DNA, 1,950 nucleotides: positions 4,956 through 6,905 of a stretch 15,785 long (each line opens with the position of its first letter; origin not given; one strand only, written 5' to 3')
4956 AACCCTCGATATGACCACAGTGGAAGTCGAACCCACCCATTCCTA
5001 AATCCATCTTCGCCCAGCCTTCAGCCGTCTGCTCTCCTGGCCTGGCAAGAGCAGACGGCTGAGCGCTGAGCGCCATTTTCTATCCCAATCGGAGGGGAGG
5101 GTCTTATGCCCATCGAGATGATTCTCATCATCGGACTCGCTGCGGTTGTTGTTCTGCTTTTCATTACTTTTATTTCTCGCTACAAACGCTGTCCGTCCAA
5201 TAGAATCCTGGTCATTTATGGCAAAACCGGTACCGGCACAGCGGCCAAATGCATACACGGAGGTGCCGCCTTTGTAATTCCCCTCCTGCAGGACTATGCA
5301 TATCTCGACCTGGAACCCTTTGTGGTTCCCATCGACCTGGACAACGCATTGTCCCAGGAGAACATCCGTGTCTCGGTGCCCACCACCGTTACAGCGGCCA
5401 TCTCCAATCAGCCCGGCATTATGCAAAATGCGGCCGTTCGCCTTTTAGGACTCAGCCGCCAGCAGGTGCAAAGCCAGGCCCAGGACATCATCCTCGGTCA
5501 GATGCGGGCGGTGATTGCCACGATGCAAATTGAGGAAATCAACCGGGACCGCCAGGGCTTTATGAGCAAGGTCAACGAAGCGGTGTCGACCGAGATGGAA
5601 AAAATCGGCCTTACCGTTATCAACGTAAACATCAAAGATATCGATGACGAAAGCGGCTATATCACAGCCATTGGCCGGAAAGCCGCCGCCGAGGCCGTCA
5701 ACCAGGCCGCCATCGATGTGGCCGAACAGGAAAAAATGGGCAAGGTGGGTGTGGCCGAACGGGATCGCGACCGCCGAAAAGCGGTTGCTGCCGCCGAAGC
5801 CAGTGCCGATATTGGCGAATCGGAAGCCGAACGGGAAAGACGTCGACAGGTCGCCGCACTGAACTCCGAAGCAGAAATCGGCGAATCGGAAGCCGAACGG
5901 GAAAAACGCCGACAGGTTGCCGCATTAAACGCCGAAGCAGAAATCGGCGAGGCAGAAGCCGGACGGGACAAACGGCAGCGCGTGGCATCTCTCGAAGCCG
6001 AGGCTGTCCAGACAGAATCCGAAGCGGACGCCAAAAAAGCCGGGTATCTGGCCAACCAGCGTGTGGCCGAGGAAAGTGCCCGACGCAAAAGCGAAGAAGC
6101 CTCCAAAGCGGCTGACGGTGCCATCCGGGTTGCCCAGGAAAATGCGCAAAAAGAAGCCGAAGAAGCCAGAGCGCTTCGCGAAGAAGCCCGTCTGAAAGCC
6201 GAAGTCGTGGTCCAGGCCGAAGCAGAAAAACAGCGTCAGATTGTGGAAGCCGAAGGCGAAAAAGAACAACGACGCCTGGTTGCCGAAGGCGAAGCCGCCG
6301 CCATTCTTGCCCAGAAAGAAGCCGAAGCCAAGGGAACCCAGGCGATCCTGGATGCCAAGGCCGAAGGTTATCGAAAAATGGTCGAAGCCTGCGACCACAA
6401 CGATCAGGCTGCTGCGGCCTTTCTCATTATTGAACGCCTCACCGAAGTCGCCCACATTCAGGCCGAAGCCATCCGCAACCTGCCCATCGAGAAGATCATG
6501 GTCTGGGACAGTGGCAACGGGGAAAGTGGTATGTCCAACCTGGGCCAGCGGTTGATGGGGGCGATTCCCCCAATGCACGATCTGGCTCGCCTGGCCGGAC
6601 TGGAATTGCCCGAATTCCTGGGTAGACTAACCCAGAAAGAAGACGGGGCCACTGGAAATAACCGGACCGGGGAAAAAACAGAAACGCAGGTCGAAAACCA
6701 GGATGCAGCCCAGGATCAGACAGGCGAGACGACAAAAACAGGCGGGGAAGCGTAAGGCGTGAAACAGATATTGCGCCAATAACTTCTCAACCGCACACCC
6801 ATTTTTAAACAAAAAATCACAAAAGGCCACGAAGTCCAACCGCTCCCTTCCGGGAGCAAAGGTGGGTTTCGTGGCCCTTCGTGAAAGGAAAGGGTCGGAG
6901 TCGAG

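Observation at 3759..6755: ECF sigma factor with no cognate anti-sigma, followed directly by NfeD and flotillin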

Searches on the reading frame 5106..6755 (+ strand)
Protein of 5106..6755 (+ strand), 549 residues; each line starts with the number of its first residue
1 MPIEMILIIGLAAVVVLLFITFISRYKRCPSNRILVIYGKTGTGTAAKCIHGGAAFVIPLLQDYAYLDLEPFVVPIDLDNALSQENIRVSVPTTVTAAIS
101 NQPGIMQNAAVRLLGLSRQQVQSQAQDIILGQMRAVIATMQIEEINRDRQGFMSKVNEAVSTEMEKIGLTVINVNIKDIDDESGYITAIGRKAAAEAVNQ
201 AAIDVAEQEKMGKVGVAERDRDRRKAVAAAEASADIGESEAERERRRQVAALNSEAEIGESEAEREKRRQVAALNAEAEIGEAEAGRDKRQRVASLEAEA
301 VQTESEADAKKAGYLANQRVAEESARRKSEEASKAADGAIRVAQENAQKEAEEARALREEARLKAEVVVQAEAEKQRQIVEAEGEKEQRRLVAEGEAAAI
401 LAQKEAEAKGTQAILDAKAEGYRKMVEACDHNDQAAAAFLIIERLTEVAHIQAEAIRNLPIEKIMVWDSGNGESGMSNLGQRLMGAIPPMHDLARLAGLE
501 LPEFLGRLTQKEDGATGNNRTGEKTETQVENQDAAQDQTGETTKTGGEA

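Call 4: search_protein_families(library=pfam, proteins=[window:5106-6755:+], max_evalue=0.01)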
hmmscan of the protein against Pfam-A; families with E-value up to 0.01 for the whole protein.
window:5106-6755:+ (549 aa): 1 family
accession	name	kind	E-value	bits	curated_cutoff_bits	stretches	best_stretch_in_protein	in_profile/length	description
PF01145.31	Band_7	-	8.7e-28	98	23.6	1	30-210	4-176/176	SPFH domain / Band 7 family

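Call 9: search_protein_families(library=ncbifam, proteins=[window:5106-6755:+], max_evalue=1)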
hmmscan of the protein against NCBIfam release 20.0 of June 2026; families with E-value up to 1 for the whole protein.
window:5106-6755:+ (549 aa): 1 family
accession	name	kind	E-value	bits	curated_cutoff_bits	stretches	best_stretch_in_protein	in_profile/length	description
NF058507.1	FlotScfldFlot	equivalog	3.4e-45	155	700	2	8-264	3-264/477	flotillin lipid rafts scaffold protein FloT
